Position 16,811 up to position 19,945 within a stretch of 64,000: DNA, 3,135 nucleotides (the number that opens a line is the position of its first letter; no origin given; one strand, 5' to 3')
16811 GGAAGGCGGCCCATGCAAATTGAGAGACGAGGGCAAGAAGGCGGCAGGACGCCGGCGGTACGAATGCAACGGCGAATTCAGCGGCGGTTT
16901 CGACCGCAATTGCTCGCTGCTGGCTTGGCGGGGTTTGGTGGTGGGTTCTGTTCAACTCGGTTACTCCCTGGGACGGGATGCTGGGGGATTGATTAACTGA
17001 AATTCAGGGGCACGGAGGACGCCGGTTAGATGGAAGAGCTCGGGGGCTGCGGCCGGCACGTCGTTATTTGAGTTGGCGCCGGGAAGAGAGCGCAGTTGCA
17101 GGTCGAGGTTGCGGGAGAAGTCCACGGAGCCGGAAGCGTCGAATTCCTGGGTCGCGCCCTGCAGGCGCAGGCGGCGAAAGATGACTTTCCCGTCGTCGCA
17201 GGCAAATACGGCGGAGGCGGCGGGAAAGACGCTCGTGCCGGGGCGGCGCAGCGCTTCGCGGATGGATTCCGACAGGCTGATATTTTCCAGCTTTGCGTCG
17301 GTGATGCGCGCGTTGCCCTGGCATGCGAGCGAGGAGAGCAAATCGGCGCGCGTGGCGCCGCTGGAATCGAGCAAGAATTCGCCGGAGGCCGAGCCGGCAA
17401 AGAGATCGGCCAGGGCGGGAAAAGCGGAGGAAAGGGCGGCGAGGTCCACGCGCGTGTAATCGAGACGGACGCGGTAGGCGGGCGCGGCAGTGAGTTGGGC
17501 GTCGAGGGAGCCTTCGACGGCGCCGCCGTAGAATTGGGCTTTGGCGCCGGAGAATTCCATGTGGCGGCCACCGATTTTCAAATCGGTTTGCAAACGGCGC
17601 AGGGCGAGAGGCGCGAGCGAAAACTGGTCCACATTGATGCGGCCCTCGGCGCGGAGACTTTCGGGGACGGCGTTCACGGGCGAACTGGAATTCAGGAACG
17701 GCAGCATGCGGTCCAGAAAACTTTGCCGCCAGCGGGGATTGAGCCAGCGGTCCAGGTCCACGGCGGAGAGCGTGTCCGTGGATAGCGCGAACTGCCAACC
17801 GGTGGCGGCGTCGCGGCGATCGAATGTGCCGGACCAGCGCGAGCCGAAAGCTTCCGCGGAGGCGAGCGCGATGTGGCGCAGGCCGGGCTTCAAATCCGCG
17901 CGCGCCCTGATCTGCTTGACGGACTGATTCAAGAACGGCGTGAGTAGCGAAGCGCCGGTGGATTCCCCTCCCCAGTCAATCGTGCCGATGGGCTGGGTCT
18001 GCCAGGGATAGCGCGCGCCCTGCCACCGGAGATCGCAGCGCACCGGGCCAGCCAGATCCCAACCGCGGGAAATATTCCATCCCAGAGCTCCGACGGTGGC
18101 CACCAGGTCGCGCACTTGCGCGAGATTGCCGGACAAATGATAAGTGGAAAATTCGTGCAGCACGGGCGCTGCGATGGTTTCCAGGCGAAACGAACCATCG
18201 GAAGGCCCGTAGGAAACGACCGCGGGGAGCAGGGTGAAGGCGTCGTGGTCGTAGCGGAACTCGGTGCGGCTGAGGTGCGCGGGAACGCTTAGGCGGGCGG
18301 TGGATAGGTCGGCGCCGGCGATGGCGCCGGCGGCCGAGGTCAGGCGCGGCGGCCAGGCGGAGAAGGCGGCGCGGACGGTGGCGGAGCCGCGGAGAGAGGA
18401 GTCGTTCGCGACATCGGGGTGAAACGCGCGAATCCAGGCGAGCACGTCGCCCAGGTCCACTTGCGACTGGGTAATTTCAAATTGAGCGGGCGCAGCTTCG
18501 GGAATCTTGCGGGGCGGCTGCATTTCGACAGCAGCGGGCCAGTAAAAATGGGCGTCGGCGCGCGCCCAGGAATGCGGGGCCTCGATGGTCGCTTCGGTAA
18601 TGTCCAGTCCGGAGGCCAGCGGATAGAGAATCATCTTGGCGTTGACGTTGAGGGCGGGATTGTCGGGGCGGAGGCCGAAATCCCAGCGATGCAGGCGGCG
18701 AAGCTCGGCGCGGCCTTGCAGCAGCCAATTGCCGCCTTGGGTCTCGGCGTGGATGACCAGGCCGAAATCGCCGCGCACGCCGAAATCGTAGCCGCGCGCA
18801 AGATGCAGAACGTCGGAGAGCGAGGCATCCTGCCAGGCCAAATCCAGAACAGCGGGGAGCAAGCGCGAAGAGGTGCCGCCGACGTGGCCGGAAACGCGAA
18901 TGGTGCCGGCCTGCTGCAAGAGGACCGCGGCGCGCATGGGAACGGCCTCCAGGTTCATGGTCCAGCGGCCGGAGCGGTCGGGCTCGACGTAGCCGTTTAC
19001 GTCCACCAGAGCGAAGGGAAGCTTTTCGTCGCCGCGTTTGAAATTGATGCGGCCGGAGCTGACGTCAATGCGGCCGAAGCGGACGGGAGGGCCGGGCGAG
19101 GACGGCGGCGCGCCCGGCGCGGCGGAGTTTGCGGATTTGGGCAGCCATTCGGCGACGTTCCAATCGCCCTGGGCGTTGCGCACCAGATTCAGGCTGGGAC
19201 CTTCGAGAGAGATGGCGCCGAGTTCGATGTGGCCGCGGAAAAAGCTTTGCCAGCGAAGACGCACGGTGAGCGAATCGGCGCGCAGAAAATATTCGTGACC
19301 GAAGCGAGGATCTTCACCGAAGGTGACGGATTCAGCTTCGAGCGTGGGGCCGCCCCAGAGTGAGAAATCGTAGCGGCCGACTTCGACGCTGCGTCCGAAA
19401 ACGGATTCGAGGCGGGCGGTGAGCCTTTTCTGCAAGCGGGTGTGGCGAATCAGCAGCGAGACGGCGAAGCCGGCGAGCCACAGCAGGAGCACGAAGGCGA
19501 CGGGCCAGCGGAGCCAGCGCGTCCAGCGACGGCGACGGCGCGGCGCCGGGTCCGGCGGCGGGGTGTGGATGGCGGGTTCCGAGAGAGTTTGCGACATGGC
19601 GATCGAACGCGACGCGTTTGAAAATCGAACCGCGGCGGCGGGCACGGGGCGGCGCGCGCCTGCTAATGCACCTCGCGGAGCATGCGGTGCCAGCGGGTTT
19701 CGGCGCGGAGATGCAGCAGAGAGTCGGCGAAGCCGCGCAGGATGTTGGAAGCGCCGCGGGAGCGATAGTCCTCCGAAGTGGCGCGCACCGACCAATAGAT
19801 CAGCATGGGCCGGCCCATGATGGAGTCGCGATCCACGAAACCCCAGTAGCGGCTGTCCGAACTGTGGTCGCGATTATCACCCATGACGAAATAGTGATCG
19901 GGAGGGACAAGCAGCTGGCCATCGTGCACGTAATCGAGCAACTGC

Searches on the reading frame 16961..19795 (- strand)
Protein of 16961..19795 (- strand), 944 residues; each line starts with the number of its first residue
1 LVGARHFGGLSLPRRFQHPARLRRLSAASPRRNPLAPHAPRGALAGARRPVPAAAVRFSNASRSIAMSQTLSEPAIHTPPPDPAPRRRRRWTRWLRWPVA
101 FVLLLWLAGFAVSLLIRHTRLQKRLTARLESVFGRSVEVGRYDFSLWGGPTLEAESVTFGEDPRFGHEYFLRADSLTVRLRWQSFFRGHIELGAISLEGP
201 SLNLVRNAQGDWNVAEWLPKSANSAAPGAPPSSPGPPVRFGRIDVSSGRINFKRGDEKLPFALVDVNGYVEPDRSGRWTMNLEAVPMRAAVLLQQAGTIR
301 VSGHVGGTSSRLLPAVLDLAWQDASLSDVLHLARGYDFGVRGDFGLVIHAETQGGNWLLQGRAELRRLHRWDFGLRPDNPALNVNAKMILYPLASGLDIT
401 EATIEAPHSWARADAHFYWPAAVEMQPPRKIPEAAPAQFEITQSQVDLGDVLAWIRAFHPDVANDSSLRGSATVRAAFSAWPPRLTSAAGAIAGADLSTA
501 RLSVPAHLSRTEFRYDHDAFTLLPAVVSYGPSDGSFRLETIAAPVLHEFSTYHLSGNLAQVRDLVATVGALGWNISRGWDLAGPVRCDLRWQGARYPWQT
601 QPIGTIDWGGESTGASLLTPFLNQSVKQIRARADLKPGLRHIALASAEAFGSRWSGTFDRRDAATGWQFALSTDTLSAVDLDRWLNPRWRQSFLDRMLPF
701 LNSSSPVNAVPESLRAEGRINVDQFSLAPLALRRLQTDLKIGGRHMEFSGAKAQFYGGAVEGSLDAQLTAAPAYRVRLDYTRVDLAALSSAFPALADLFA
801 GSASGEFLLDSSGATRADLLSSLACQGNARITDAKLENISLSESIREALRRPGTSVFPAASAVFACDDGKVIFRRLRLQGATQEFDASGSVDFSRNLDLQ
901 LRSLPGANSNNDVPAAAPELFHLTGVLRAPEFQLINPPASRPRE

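Call 47: search_protein_families(library=pfam, proteins=[window:16961-19795:-], max_evalue=0.00001)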
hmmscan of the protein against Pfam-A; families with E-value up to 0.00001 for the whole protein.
window:16961-19795:- (944 aa): 3 families
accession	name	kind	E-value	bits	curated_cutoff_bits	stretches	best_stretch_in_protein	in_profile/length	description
PF05359.17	DUF748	-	5.2e-23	81.5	50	1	84-491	7-373/1037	Domain of Unknown Function (DUF748)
PF05170.20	AsmA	-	1.8e-17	63.8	29.8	2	100-267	14-186/607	AsmA family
PF13116.12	YhdP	-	2.3e-08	32.9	46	1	99-256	14-158/1224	YhdP protein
